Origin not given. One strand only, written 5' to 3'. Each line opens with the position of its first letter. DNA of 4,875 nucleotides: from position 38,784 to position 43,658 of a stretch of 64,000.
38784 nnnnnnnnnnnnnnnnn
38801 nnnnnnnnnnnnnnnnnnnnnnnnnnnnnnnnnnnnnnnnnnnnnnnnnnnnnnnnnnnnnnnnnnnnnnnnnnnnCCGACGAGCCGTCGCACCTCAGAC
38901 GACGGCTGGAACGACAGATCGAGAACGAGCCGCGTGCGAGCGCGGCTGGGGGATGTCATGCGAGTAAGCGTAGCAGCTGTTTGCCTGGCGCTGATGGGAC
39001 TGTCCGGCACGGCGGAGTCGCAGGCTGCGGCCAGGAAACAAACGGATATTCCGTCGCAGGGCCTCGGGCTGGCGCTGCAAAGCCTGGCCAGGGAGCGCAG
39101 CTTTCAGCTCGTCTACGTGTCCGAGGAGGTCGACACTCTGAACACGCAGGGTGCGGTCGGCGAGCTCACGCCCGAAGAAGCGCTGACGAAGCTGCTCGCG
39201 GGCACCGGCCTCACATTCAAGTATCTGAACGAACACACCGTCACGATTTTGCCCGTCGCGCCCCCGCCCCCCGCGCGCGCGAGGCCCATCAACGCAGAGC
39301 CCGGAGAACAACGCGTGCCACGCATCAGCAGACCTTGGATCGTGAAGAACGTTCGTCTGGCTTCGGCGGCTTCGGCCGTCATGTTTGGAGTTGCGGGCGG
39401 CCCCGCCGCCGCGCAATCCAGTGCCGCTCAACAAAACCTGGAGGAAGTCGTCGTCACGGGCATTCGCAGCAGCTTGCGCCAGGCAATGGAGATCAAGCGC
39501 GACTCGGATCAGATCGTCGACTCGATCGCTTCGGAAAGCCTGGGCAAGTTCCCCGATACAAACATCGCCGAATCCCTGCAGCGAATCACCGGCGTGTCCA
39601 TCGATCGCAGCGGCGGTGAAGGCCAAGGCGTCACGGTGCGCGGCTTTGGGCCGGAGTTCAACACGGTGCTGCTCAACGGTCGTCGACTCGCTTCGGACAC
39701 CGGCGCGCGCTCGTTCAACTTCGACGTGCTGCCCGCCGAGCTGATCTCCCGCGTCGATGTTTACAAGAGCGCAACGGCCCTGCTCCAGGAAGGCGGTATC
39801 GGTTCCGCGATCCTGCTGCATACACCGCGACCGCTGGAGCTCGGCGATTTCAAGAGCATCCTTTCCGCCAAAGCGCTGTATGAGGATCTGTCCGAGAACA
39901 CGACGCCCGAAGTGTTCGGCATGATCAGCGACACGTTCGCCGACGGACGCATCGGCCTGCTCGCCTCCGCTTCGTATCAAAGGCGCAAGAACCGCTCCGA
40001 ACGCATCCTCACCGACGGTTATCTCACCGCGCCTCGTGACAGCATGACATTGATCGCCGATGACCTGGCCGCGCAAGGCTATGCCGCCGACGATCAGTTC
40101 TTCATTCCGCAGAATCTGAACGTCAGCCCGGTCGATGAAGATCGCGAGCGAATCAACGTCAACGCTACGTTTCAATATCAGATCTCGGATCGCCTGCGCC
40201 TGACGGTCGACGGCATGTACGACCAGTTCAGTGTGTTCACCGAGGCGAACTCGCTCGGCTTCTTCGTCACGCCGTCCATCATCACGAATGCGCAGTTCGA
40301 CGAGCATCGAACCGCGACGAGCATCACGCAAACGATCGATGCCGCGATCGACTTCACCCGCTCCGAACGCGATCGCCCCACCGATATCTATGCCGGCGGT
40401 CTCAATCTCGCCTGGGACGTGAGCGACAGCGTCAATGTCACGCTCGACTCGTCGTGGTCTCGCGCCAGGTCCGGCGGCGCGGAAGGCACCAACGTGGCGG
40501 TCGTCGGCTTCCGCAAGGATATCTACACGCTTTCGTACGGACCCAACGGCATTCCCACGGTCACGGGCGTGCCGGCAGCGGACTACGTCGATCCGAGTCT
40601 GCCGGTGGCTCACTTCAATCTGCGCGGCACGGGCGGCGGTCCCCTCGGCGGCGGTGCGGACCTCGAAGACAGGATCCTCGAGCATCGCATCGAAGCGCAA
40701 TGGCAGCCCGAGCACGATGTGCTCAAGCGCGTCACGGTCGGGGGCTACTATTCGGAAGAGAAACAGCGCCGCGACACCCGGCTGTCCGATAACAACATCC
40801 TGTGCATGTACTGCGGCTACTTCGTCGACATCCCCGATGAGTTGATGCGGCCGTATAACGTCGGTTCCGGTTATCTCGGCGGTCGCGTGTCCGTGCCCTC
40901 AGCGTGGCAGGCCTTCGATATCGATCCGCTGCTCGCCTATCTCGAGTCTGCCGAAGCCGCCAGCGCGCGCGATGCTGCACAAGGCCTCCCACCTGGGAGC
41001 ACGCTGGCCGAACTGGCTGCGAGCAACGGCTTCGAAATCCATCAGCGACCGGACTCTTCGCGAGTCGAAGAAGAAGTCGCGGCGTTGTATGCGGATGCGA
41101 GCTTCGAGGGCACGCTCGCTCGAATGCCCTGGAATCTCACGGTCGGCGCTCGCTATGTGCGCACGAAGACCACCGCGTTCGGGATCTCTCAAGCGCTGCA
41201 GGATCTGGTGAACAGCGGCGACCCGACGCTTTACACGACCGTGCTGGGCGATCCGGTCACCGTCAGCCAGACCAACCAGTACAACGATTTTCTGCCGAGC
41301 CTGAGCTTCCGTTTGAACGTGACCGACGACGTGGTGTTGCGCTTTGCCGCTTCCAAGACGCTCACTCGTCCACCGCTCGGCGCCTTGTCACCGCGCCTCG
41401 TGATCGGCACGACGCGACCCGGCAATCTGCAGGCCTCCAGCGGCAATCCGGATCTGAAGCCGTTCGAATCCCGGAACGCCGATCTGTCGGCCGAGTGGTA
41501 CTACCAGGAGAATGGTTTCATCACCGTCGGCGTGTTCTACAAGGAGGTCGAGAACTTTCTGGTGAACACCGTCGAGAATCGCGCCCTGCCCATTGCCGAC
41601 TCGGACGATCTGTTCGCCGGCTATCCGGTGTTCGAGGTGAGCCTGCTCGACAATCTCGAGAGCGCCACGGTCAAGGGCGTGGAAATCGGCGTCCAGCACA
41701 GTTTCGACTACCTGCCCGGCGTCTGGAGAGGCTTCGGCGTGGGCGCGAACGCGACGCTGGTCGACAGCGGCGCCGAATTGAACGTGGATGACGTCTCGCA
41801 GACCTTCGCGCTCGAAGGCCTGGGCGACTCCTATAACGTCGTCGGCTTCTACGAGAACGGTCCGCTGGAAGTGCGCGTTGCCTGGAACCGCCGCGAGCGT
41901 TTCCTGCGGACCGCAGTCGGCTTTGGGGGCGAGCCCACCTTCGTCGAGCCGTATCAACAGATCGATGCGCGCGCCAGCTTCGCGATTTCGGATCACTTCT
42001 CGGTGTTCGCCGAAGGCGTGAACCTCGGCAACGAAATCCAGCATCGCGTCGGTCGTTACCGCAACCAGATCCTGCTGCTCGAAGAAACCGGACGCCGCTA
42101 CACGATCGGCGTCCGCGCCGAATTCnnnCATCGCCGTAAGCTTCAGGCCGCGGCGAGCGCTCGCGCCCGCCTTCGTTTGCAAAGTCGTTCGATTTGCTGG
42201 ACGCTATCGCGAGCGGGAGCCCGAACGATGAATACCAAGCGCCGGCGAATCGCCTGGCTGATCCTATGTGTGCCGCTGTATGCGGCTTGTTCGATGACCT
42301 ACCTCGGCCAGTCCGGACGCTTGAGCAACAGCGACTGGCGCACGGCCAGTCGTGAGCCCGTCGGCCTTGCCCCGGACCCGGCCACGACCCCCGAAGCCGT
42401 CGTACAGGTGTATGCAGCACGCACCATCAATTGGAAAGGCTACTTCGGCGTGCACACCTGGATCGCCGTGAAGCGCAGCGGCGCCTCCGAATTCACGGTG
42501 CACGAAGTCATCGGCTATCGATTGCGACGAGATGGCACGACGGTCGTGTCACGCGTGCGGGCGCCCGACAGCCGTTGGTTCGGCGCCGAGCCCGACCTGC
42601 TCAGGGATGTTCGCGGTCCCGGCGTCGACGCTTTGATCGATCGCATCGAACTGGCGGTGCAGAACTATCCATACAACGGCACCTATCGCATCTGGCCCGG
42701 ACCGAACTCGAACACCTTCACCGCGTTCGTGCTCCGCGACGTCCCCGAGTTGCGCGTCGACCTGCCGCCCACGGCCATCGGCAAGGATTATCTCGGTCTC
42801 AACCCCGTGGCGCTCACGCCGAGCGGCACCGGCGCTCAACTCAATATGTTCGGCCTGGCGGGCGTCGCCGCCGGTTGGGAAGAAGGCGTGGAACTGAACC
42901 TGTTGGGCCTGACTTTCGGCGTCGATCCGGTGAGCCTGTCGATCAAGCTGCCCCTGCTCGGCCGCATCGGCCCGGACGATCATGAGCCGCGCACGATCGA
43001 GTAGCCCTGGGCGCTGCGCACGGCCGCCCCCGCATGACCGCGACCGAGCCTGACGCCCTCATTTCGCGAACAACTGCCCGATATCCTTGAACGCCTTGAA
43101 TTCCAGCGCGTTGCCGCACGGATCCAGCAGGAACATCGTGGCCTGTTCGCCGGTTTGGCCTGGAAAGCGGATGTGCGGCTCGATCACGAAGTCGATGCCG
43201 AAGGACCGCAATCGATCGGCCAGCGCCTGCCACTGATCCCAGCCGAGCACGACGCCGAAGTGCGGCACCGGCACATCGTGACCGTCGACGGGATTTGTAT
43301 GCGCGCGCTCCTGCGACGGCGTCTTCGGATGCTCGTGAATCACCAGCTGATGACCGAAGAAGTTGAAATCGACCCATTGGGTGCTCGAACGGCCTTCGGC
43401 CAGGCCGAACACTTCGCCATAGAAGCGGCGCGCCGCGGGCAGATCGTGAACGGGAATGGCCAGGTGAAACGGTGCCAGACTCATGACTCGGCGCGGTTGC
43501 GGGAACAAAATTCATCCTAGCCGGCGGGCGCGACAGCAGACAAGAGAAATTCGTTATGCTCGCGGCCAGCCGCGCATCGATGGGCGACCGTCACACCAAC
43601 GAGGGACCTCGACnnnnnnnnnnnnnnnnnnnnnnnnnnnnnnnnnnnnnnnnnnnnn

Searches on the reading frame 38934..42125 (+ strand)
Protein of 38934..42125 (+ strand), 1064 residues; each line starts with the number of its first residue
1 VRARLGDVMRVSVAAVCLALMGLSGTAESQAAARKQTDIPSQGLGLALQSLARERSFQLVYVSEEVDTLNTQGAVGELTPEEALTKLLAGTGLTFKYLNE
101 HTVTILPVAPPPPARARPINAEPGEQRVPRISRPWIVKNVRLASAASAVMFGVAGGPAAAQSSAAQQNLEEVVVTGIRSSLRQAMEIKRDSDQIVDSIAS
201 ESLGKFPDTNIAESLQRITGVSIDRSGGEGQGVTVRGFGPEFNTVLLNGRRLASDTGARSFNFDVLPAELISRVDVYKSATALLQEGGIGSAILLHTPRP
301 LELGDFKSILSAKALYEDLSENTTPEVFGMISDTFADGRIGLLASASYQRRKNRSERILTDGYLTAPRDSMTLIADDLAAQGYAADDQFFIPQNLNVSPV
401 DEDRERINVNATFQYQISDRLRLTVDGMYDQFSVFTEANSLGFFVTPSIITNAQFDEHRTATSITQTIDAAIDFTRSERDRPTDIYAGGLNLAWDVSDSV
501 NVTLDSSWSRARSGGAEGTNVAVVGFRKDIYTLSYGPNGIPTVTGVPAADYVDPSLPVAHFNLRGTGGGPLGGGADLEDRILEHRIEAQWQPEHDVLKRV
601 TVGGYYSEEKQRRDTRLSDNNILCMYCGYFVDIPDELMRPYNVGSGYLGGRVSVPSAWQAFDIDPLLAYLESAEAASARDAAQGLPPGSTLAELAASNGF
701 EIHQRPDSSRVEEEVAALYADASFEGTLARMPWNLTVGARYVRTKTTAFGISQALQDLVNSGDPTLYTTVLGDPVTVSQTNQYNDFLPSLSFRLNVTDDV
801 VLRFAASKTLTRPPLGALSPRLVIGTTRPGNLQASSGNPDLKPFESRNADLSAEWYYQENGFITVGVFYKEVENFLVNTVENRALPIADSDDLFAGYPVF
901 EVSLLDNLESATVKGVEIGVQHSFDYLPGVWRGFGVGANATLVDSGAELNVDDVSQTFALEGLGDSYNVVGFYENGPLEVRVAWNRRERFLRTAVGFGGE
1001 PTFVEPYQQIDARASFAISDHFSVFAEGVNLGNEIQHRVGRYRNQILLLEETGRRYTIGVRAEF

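Call 51: search_protein_families(library=pfam, proteins=[window:38934-42125:+], max_evalue=0.0001)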
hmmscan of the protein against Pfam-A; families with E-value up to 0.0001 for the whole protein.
window:38934-42125:+ (1064 aa): 4 families
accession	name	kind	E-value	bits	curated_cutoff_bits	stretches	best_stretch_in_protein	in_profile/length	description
PF00593.30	TonB_dep_Rec_b-barrel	-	2e-34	120.7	27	1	534-1031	20-436/436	TonB dependent receptor-like, beta-barrel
PF07715.20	Plug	-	2e-20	73.7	23.9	1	188-290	2-105/107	TonB-dependent Receptor Plug Domain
PF14905.12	OMP_b-brl_3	-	3.4e-10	40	27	1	707-875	106-243/408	Outer membrane protein beta-barrel family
PF07660.19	STN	-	3e-08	33.7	28.4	1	58-107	2-51/52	Secretin and TonB N terminus short domain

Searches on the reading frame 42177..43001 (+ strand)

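Call 51: search_protein_families(library=pfam, proteins=[window:42177-43001:+], max_evalue=0.0001)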
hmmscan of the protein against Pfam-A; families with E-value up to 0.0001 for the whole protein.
window:42177-43001:+ (275 aa): 1 family
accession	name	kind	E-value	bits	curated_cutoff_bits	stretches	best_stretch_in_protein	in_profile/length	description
PF12570.13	DUF3750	-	3.3e-47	160.8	25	1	73-205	1-128/128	Protein of unknown function (DUF3750)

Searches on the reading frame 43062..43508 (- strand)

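Call 51: search_protein_families(library=pfam, proteins=[window:43062-43508:-], max_evalue=0.0001)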
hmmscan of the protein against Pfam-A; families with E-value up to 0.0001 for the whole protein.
window:43062-43508:- (149 aa): 2 families
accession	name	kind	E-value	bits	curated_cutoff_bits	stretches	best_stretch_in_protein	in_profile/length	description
PF00903.31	Glyoxalase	-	3.1e-11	44.2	20.6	1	15-137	4-121/121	Glyoxalase/Bleomycin resistance protein/Dioxygenase superfamily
PF22677.2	Ble-like_N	-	1e-05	25.6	24.5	1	15-36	4-25/41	Bleomycin resistance protein-like N-terminal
